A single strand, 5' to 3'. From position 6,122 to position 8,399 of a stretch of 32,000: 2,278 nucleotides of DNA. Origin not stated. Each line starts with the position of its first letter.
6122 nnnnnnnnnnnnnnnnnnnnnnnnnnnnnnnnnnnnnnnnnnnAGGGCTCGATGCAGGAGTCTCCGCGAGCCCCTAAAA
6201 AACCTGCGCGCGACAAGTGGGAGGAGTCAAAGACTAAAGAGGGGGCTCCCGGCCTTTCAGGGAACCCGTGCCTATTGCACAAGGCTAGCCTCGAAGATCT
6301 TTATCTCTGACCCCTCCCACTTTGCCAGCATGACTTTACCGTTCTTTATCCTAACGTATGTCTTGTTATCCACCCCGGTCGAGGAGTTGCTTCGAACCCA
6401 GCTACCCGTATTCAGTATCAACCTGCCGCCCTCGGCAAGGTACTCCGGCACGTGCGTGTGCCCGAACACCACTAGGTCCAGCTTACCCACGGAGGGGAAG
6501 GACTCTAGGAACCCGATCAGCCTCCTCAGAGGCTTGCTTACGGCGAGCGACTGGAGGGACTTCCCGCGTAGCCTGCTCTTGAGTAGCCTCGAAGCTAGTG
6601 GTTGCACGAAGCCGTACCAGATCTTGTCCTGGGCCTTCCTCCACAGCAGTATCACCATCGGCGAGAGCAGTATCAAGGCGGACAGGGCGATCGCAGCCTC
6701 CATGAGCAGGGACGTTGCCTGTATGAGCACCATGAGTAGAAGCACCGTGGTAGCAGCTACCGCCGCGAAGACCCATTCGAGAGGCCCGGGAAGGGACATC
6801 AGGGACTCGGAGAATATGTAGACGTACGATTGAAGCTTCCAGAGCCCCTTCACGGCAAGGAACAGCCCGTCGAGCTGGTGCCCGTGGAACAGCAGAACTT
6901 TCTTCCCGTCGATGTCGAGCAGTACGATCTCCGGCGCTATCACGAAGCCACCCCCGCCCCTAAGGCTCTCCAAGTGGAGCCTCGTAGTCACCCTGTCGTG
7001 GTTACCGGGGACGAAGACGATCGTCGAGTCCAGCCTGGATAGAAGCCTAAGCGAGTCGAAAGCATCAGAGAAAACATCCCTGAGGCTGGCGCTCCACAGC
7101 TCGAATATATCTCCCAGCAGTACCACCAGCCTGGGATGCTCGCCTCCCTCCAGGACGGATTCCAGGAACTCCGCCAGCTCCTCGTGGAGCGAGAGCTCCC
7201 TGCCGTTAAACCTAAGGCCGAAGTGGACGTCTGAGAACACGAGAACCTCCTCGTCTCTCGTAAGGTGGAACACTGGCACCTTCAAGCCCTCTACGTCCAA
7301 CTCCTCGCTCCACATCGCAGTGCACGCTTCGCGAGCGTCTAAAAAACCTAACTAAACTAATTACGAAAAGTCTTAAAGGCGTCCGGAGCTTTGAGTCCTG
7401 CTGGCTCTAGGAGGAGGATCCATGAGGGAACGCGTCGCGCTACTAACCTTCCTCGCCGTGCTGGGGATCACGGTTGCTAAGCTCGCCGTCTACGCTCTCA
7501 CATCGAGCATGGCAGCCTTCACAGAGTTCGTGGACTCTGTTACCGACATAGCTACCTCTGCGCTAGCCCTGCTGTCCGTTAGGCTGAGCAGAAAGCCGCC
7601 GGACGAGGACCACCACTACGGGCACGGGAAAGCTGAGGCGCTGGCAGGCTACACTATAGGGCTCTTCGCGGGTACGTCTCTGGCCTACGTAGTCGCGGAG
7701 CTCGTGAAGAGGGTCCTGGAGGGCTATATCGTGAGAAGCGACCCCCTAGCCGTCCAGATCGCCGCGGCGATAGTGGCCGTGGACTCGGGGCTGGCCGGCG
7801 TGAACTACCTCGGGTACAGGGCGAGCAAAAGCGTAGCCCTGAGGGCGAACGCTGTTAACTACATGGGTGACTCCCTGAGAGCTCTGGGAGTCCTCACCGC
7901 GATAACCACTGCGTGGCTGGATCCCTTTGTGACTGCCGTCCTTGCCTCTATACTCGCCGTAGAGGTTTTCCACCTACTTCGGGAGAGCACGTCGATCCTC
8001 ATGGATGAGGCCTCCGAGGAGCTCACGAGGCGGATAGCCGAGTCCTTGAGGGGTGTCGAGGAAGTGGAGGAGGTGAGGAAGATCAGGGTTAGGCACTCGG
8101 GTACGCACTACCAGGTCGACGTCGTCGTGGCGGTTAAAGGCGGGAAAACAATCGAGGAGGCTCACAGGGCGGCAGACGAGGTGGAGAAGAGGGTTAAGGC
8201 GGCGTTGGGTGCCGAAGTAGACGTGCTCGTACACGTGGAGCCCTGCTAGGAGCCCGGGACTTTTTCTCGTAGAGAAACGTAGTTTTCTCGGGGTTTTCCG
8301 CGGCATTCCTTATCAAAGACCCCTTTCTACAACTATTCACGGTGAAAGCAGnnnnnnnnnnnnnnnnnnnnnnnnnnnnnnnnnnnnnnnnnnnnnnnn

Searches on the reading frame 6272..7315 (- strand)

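Call 66: search_protein_families(library=pfam, proteins=[window:6272-7315:-], max_evalue=0.001)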
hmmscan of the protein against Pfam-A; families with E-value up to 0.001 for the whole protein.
window:6272-7315:- (347 aa): 2 families
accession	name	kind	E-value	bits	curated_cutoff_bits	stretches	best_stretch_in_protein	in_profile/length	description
PF12850.12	Metallophos_2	-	5e-13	49.8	27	2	24-148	3-92/154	Calcineurin-like phosphoesterase superfamily domain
PF00149.33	Metallophos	-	1.4e-11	45.6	21.5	1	24-152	3-124/191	Calcineurin-like phosphoesterase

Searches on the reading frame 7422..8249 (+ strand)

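Call 66: search_protein_families(library=pfam, proteins=[window:7422-8249:+], max_evalue=0.001)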
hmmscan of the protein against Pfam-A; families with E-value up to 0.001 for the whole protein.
window:7422-8249:+ (275 aa): 2 families
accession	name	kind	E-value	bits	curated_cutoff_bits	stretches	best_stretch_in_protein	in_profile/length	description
PF01545.26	Cation_efflux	-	3.7e-33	115.4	26.6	1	7-194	2-198/198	Cation efflux family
PF16916.11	ZT_dimer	-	2.1e-18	66.5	26.7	1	198-275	2-78/78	Dimerisation domain of Zinc Transporter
